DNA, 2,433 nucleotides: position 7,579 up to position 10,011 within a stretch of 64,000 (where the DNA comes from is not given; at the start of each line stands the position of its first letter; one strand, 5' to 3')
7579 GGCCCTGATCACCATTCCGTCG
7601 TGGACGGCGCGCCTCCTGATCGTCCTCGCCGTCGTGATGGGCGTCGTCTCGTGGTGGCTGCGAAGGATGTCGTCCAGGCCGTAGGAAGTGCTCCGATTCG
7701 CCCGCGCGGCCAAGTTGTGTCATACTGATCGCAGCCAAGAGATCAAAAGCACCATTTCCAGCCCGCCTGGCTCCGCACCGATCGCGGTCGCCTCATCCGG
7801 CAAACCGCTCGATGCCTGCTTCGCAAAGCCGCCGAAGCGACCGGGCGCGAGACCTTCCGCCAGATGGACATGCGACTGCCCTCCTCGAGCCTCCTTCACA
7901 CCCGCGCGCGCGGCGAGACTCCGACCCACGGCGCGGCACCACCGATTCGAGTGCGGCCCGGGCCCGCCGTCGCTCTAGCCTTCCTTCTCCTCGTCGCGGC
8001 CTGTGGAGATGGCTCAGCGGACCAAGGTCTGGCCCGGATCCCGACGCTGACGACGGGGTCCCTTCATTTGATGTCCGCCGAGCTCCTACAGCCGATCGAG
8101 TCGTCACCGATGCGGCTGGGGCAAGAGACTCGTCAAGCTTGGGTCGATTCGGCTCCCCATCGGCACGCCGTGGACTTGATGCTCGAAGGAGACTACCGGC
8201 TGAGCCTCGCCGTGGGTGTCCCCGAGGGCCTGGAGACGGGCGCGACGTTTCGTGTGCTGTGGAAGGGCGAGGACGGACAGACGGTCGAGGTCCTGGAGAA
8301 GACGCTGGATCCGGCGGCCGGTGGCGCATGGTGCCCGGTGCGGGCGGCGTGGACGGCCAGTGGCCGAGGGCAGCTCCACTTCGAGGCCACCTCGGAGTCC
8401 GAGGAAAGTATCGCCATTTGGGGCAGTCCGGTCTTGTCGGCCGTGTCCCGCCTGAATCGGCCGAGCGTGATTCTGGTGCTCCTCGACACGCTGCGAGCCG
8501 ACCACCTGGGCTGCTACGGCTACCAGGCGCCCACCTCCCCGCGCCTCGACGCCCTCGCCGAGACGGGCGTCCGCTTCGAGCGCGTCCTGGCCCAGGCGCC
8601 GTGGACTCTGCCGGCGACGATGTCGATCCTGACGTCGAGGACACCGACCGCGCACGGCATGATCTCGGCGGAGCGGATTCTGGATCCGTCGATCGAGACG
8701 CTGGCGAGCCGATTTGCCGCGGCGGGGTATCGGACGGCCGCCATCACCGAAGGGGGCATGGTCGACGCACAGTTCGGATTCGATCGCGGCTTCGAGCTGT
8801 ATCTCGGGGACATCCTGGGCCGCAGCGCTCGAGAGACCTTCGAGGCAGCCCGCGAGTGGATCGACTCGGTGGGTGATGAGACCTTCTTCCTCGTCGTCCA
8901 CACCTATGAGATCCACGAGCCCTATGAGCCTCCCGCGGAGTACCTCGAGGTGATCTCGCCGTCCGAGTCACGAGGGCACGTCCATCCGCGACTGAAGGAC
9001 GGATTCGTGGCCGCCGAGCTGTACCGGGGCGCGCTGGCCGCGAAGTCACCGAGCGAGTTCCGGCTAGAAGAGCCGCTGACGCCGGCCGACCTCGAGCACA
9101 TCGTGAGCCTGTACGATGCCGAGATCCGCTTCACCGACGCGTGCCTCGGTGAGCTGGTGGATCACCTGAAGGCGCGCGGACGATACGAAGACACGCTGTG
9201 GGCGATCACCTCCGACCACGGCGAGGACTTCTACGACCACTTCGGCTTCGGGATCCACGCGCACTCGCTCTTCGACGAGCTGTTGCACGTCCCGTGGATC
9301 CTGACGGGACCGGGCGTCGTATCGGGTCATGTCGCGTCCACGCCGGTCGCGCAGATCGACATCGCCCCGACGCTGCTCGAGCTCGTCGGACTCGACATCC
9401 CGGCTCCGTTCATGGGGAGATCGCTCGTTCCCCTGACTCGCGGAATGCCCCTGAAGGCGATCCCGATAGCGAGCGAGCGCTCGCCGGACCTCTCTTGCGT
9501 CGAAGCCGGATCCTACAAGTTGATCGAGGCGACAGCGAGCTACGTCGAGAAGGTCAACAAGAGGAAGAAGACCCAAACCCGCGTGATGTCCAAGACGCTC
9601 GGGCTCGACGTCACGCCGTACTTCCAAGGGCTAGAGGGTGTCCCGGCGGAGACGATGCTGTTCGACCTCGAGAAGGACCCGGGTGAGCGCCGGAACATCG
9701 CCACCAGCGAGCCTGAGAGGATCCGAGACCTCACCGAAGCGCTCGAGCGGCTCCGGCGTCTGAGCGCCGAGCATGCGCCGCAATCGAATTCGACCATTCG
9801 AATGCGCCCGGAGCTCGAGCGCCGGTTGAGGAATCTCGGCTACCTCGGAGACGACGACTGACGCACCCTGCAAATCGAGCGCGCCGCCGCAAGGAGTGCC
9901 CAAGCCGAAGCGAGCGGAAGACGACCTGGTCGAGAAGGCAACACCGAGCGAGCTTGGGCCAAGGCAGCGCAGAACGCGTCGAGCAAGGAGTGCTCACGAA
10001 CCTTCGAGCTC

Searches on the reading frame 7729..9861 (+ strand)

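Call 25: search_protein_families(library=pfam, proteins=[window:7729-9861:+], max_evalue=0.00001)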
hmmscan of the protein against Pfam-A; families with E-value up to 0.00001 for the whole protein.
window:7729-9861:+ (710 aa): 3 families
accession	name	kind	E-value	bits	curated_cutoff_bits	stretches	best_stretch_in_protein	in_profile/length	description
PF00884.28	Sulfatase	-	1.5e-42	146.4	25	1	245-554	1-300/301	Sulfatase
PF01663.27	Phosphodiest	-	9.4e-12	45.6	23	0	247-313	1-64/342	Type I phosphodiesterase / nucleotide pyrophosphatase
PF16347.10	SGSH_C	-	2.4e-09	38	29.3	1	514-572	11-70/154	N-sulphoglucosamine sulphohydrolase, C-terminal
